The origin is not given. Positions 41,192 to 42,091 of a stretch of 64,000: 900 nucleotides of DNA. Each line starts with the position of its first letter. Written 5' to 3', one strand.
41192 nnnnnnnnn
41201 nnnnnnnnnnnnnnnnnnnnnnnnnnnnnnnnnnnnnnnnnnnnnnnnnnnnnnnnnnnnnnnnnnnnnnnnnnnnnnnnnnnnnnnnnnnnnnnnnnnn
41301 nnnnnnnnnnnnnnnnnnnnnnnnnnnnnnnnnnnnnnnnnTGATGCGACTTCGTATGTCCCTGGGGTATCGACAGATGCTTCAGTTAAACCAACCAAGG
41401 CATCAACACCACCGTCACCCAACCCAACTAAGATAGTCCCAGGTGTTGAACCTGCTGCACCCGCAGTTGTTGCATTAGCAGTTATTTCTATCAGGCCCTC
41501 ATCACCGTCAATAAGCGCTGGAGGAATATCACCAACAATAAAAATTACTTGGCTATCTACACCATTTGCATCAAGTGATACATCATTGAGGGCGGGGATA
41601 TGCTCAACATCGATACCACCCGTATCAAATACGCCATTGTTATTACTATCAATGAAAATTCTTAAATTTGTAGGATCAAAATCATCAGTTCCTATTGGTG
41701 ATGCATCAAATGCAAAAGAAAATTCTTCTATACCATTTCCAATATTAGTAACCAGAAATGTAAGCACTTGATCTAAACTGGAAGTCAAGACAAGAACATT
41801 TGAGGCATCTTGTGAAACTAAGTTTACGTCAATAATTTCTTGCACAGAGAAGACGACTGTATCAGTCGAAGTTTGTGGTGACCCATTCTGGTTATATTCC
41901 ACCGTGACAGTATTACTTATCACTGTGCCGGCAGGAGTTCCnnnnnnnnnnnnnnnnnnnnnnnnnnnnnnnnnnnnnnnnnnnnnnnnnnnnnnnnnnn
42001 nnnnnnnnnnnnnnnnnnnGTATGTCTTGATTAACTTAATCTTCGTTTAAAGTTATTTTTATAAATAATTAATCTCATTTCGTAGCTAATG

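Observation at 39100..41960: Conserved post-signal-peptide N-terminal strand motif shared by subunits A, C and the giant protein D (donor-strand-like).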

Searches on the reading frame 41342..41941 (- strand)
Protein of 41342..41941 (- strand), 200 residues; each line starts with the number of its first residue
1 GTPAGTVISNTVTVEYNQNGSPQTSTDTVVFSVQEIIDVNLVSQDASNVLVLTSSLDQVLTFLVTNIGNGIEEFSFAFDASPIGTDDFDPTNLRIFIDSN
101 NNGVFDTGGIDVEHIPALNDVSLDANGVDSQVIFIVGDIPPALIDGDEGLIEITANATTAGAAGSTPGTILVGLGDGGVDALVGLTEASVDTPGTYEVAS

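Call 42: predict_structure(alignment_id=A3)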
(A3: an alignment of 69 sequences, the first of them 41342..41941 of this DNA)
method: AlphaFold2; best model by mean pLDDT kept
length: 200 residues; sequences in the alignment: 69
mean_pLDDT: 96.6   pTM: 0.87
mean pLDDT of the five models: 96.6, 96.4, 96.3, 96.0, 95.5
residues with pLDDT >= 90: 189; 70-90: 11; 50-70: 0; < 50: 0
segments of 3 or more residues with pLDDT < 50: none
pLDDT, mean of each block of 10 residues (from residue 1): 93 97 97 97 98 98 98 97 89 97 93 97 96 98 97 98 98 97 98 96
secondary structure, 60 per line:
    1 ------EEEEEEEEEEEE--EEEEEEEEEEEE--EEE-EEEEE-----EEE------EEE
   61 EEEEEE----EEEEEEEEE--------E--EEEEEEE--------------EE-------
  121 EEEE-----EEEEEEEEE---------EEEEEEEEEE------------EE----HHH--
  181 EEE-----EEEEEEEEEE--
elements in order: E7-18 E21-32 E35-37 E39-43 E49-51 E58-66 E71-79 E91-97 E121-124 E130-138 E148-157 E181-183 E189-198

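Call 48: fold_search(model_id=the predicted structure, library=pdb)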
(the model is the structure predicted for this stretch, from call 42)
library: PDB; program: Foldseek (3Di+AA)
matches with E <= 10: 1041; with E <= 0.001: 38
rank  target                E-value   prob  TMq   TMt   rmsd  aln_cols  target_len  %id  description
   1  8ayh_A                1.2e-04  1.00  0.37  0.11  12.4       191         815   12  Structure of Complement C5 in Complex with small molecule inhibitor and CVF (released 2022-12-21)
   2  8k2n_A                1.3e-04  1.00  0.37  0.16   9.2       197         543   11  Crystal structure of Group 4 Monosaccharide-releasing beta-N-acetylgalactosaminidase NgaLy from Lacticaseibacillus yic (released 2024-04-24)
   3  8k2n_B                1.8e-04  1.00  0.39  0.16   8.4       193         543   11  Crystal structure of Group 4 Monosaccharide-releasing beta-N-acetylgalactosaminidase NgaLy from Lacticaseibacillus yic (released 2024-04-24)
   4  5jpm_B                1.9e-04  1.00  0.37  0.11  12.1       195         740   10  Structure of the complex of human complement C4 with MASP-2 rebuilt using iMDFF (released 2016-08-10)
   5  8k2j                  2.6e-04  1.00  0.41  0.18   6.8       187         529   10  Crystal structure of Group 3 Oligosaccharide/Monosaccharide-releasing beta-N-acetylgalactosaminidase NgaDssm, apo form (released 2024-04-24)
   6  8vdk                  2.6e-04  0.99  0.29  0.17  17.0       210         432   11  Crystal Structure of LPXTG-motif Cell Wall Anchor Domain Protein MSCRAMM_SdrD from Staphylococcus aureus (released 2024-08-07)
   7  8k2n_D                2.8e-04  1.00  0.36  0.15   9.6       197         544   11  Crystal structure of Group 4 Monosaccharide-releasing beta-N-acetylgalactosaminidase NgaLy from Lacticaseibacillus yic (released 2024-04-24)
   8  3v4p_A                2.8e-04  1.00  0.39  0.16  12.4       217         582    9  crystal structure of a4b7 headpiece complexed with Fab ACT-1 (released 2012-01-11)
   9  9e8a_A                2.9e-04  1.00  0.43  0.12   9.9       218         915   11  Integrin aIIbb3 bent conformation from human platelet membrane crude preparation (released 2025-10-15)
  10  4djm_D                3.1e-04  1.00  0.36  0.35   5.6       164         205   13  Crystal structure of the E. coli chaperone DraB (released 2013-01-16)
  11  5wtb_B                3.3e-04  0.97  0.28  0.19  21.7       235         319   11  Complex Structure of Staphylococcus aureus SdrE with human complement factor H (released 2017-07-19)
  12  8k2i_B                4.1e-04  1.00  0.41  0.18   5.9       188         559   13  Crystal structure of Group 2 Oligosaccharide/Monosaccharide-releasing beta-N-acetylhexosaminidase NgaAt from Arabidops (released 2024-04-24)
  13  8k2h_A                4.3e-04  1.00  0.42  0.18   6.4       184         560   14  Crystal structure of Group 2Oligosaccharide/Monosaccharide-releasing beta-N-acetylhexosaminidase NgaAt from Arabidopsi (released 2024-04-24)
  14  8k2f                  4.3e-04  1.00  0.37  0.17   9.5       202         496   14  Crystal structure of Group 1 oligosaccharide-releasing beta-N-acetylgalactosaminidase NgaCa from Cohnella abietis, apo 1 (released 2024-04-24)
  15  3hrz_B                4.5e-04  1.00  0.38  0.33  15.0       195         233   11  Cobra Venom Factor (CVF) in complex with human factor B (released 2009-07-07)
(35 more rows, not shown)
